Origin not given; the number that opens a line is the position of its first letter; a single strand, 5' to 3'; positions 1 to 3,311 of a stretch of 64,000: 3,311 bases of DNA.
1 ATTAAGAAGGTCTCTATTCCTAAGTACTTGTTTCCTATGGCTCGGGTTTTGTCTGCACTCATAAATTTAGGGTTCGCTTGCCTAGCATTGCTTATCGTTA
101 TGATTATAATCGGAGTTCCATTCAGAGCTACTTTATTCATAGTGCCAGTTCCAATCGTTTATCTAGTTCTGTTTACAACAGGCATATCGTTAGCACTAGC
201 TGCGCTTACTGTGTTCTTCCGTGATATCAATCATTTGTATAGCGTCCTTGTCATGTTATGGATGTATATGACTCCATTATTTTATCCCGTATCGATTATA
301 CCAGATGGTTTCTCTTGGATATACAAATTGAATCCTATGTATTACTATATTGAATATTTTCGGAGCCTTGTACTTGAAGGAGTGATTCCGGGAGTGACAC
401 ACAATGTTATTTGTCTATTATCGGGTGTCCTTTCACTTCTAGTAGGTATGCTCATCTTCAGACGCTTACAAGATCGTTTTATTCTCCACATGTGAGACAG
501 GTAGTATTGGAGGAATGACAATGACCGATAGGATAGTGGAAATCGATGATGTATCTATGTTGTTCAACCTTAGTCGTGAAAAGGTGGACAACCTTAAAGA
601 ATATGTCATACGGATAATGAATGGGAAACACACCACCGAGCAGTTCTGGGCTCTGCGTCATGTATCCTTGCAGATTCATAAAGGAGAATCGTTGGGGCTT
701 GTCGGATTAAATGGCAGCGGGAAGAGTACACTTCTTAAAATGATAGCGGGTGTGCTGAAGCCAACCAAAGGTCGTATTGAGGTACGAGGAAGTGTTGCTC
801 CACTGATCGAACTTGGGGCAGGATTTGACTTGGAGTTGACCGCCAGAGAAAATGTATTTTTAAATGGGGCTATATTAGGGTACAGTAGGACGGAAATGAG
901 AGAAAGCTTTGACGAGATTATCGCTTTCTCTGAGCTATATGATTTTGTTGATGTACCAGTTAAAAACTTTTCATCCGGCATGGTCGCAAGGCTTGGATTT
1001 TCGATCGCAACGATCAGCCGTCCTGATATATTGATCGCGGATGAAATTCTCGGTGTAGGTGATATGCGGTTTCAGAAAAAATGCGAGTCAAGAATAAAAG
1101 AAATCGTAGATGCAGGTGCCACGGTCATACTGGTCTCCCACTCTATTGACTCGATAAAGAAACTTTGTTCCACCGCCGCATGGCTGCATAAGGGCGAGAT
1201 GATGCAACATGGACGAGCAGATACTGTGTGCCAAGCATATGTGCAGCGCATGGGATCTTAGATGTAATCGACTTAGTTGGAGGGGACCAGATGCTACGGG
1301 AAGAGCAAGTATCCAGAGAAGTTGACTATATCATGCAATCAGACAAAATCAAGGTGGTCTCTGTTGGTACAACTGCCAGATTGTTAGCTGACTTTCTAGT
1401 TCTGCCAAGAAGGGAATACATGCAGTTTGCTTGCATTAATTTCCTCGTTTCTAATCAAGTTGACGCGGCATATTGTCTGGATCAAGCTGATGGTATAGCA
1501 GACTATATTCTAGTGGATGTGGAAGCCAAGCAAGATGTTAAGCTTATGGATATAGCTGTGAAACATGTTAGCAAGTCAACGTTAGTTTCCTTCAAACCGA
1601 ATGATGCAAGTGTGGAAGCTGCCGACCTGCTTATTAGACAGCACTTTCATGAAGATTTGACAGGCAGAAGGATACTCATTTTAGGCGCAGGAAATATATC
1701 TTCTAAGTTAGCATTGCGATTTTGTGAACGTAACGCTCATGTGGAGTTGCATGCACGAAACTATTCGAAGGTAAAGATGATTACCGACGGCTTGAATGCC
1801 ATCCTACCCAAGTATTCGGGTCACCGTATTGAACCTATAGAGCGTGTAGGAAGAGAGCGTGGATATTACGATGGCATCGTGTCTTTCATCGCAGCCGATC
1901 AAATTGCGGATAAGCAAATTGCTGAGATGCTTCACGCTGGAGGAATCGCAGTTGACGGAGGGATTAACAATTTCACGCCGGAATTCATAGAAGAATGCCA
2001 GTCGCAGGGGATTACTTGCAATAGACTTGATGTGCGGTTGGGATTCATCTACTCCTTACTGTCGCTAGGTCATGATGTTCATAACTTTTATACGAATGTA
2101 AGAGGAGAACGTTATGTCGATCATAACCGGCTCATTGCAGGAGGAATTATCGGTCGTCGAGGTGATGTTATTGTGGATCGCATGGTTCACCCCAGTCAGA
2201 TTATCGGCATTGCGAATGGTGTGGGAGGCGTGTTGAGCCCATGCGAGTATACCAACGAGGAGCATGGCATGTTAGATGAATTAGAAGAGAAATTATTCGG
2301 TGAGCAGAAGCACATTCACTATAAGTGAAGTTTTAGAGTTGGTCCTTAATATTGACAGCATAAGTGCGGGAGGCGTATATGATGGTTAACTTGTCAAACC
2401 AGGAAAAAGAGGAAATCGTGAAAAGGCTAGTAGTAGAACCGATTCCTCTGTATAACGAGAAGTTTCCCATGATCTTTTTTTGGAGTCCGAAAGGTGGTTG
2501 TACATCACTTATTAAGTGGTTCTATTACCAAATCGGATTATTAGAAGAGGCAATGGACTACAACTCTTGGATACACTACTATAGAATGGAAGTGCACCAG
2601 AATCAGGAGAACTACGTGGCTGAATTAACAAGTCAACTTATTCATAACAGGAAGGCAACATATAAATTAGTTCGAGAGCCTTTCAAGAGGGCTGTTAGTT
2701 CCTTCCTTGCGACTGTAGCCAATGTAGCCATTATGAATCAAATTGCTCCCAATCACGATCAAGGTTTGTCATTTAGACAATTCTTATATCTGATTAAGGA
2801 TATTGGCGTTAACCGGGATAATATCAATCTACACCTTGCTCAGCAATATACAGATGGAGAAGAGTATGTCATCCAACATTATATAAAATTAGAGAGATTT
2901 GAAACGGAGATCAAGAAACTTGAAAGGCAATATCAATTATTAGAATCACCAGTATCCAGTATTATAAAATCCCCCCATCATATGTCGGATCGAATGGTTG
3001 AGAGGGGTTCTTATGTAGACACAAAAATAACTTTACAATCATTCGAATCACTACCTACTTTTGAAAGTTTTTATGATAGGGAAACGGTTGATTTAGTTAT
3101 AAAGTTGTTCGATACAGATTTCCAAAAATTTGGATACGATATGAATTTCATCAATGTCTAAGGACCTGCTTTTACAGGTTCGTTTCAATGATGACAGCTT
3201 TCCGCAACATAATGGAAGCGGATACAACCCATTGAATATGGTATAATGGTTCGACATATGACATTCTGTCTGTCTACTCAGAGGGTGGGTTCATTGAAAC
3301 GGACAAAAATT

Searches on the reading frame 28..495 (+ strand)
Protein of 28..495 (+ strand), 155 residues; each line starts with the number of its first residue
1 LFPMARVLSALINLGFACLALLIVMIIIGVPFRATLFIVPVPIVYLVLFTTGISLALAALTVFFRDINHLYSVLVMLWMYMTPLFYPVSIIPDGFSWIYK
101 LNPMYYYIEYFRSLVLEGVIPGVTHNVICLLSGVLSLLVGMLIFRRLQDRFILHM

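Call 51: search_protein_families(library=pfam, proteins=[window:28-495:+])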
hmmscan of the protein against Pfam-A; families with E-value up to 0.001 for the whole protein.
window:28-495:+ (155 aa): 1 family
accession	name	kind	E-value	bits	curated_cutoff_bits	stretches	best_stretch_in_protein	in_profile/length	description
PF01061.29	ABC2_membrane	-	5e-15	56.1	26.9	1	9-114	103-209/211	ABC-2 type transporter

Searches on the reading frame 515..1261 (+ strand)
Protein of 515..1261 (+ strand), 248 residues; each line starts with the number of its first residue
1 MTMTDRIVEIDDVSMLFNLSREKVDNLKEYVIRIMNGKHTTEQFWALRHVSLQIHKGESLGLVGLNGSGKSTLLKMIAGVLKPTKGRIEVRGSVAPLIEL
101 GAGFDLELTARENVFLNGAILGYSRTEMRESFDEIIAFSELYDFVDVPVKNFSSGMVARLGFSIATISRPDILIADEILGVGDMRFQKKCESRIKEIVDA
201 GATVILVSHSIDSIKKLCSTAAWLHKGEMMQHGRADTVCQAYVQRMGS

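Call 51: search_protein_families(library=pfam, proteins=[window:515-1261:+])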
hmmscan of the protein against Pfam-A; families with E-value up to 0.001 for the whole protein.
window:515-1261:+ (248 aa): 2 families
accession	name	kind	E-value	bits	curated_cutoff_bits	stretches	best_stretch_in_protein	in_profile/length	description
PF00005.33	ABC_tran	-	4.9e-22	79.4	25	1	47-177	1-134/137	ABC transporter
PF13555.12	AAA_29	-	0.00021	21.4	27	1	51-85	16-50/61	P-loop containing region of AAA domain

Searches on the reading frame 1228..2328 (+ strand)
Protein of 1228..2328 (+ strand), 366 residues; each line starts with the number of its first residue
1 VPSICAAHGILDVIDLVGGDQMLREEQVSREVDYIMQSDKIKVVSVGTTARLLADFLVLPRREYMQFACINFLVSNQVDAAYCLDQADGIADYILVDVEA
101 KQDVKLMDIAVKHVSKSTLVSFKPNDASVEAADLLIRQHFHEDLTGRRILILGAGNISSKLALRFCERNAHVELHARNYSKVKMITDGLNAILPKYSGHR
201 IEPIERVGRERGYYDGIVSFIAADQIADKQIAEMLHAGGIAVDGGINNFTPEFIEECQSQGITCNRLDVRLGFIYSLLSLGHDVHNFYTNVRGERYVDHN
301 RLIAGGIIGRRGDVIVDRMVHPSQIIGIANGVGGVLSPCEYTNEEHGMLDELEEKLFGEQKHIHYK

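Call 51: search_protein_families(library=pfam, proteins=[window:1228-2328:+])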
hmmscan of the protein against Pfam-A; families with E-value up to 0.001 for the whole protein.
window:1228-2328:+ (366 aa): 1 family
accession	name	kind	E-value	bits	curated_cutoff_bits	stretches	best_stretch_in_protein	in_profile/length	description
PF01488.26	Shikimate_DH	-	0.00039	20.9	24.3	0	140-189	6-56/138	Shikimate / quinate 5-dehydrogenase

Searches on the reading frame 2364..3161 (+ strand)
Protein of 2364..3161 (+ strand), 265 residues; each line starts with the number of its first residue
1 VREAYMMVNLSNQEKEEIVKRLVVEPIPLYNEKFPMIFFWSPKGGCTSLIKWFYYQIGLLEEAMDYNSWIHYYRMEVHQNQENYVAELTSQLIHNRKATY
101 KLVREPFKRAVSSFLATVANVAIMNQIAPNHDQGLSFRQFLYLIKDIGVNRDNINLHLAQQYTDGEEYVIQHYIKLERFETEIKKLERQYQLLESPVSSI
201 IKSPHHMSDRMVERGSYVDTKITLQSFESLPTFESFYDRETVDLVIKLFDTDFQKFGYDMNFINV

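Call 51: search_protein_families(library=pfam, proteins=[window:2364-3161:+])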
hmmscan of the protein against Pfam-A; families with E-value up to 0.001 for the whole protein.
window:2364-3161:+ (265 aa): 1 family
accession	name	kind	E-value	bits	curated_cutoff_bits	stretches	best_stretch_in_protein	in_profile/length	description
PF03567.20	Sulfotransfer_2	-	1.9e-10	41.8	22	1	31-259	6-252/252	Sulfotransferase family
